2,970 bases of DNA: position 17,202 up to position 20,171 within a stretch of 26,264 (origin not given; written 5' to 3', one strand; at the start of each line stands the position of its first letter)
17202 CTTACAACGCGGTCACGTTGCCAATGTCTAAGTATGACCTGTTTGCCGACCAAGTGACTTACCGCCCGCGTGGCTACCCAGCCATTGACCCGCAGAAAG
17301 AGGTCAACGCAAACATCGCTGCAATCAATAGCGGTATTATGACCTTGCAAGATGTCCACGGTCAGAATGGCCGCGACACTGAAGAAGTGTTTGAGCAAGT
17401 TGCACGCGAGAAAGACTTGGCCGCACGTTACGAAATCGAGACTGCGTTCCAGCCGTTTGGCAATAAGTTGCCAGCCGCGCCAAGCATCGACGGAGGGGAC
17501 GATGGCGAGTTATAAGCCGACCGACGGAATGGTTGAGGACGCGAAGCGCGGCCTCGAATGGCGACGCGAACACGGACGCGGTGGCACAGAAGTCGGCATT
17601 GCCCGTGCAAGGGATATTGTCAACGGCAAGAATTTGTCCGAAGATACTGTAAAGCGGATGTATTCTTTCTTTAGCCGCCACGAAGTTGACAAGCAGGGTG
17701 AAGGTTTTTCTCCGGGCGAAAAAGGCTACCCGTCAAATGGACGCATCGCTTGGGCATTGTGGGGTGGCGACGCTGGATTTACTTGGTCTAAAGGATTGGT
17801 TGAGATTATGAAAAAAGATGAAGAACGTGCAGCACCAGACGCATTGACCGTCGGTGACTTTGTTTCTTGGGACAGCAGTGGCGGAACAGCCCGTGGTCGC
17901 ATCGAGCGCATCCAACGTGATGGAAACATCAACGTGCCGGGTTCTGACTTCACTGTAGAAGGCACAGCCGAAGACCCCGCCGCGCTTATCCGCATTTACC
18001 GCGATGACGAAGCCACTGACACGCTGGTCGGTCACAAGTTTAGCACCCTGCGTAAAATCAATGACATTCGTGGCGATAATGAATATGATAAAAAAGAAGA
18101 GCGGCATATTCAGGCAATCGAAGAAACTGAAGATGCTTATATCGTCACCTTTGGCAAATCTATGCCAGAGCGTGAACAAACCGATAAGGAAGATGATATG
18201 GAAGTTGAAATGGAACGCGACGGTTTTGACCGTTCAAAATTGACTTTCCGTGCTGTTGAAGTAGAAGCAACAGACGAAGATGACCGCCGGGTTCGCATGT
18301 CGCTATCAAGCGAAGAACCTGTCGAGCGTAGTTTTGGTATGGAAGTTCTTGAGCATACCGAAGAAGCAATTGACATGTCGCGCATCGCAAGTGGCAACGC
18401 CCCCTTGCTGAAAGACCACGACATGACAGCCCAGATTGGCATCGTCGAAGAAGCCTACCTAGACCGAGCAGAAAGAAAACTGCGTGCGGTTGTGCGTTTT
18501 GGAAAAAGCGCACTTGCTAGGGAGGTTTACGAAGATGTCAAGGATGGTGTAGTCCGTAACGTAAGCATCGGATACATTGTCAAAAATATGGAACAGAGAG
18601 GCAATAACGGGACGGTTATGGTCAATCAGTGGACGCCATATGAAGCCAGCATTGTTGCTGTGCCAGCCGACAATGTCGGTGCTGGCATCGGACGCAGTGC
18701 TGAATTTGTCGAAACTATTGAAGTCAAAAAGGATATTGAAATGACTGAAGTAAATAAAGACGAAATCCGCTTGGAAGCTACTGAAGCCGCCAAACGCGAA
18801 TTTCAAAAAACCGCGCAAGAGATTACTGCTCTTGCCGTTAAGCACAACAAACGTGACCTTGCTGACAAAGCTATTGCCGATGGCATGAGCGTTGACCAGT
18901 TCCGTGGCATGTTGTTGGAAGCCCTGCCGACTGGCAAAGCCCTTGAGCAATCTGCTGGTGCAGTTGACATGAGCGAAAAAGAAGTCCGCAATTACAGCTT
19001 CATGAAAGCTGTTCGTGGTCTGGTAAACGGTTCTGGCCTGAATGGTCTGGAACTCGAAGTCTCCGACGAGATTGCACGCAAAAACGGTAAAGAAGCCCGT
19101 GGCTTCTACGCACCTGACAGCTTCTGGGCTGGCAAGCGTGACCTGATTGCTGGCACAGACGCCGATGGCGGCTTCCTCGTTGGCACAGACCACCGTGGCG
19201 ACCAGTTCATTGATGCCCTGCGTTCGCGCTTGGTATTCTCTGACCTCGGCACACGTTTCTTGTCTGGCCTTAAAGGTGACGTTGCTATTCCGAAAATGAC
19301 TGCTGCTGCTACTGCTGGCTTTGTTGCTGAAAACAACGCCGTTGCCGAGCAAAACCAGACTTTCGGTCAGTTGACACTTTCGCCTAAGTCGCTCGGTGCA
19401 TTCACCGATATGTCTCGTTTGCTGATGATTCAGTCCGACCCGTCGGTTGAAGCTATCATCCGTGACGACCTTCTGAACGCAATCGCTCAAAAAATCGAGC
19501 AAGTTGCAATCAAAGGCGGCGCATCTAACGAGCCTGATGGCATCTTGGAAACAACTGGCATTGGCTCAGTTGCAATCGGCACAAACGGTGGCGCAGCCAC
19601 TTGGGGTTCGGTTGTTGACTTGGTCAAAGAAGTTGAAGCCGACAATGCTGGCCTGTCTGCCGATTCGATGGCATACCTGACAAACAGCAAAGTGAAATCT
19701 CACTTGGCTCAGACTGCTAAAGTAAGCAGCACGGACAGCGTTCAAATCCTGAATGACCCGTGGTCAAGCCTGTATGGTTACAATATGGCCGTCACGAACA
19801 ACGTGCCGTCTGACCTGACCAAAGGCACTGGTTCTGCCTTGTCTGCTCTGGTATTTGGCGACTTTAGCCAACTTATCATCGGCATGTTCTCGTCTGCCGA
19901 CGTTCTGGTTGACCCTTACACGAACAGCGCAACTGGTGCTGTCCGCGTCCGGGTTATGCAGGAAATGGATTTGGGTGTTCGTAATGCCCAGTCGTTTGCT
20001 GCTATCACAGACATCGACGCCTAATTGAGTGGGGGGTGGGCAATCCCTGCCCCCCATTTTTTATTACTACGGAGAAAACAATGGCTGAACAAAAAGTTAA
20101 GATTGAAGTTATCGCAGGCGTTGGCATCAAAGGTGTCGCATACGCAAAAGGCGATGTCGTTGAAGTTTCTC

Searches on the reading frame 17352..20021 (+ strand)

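Call 60: search_protein_families(library=phrogs, proteins=[window:17352-20021:+], max_evalue=0.00001)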
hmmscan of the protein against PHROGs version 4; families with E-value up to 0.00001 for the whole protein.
window:17352-20021:+ (890 aa): 7 families
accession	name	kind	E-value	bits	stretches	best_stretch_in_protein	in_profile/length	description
phrog_617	-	head and packaging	2.2e-127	427.6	1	299-888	13-624/626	major head protein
phrog_4523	-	head and packaging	1.4e-42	147.2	1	301-544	19-293/644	major head and protease protein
phrog_2859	-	unknown function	1.4e-30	106.9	1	55-160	164-271/740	-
phrog_10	-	head and packaging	1.4e-25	91.4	1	458-887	268-635/752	major head protein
phrog_80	-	head and packaging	1.4e-18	68.4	1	251-458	173-387/607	head maturation protease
phrog_2263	-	head and packaging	4.5e-11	43.3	1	350-770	75-431/551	major head protein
phrog_3244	-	head and packaging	9.9e-09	36.3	1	349-484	70-214/326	head maturation protease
